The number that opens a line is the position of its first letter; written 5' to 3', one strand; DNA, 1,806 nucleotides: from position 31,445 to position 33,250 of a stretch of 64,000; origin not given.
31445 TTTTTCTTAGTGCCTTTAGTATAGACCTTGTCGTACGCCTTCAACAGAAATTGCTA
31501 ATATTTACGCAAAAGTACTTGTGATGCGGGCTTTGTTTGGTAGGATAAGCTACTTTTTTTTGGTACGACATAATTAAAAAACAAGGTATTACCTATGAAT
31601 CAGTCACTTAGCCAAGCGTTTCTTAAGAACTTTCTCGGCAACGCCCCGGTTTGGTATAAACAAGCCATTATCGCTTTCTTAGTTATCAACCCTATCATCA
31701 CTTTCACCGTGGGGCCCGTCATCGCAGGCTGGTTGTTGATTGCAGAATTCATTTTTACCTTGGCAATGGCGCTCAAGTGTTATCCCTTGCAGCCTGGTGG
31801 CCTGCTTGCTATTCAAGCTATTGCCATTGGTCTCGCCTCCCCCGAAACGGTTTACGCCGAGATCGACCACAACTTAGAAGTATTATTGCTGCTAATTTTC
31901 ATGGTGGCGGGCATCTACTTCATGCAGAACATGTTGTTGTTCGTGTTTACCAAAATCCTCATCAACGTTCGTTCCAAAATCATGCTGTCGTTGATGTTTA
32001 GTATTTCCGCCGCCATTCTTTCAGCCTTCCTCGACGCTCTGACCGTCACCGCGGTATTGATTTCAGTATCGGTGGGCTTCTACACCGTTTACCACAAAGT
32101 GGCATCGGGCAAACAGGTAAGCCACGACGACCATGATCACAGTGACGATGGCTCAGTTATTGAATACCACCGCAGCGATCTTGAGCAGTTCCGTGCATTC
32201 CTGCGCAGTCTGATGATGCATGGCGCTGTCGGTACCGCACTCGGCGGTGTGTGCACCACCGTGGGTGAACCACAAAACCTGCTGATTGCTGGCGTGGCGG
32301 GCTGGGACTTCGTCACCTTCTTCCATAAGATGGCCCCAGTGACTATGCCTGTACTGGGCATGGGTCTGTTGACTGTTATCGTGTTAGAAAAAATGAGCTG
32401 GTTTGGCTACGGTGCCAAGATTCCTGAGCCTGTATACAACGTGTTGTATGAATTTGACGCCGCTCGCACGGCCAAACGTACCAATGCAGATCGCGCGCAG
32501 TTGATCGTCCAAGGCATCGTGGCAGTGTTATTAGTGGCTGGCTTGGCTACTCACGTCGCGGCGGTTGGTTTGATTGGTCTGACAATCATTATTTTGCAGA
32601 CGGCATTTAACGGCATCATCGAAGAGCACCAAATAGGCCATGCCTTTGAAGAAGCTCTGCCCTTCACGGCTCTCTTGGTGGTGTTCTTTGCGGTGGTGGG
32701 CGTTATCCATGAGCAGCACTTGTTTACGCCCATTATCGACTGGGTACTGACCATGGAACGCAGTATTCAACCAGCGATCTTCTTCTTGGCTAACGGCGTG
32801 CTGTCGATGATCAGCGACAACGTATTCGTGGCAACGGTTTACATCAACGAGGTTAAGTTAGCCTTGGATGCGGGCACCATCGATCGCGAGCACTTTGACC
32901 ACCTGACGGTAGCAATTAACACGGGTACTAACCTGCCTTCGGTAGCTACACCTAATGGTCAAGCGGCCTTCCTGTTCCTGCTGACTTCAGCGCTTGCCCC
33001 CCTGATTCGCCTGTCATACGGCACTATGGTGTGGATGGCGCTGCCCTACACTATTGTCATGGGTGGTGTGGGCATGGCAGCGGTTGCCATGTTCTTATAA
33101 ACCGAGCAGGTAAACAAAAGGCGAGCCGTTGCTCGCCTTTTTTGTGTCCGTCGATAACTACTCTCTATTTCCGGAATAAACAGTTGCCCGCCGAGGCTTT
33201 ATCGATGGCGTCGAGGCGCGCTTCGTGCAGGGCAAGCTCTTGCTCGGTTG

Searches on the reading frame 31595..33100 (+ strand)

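Call 7: search_protein_families(library=pfam, proteins=[window:31595-33100:+])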
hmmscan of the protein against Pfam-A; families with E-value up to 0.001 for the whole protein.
window:31595-33100:+ (501 aa): 2 families
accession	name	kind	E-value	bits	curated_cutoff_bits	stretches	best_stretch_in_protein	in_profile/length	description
PF06450.18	NhaB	-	2.8e-240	799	27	1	1-501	1-500/515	Bacterial Na+/H+ antiporter B (NhaB)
PF03600.22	CitMHS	-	9.4e-17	61.5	31.9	1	71-327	18-227/336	Citrate transporter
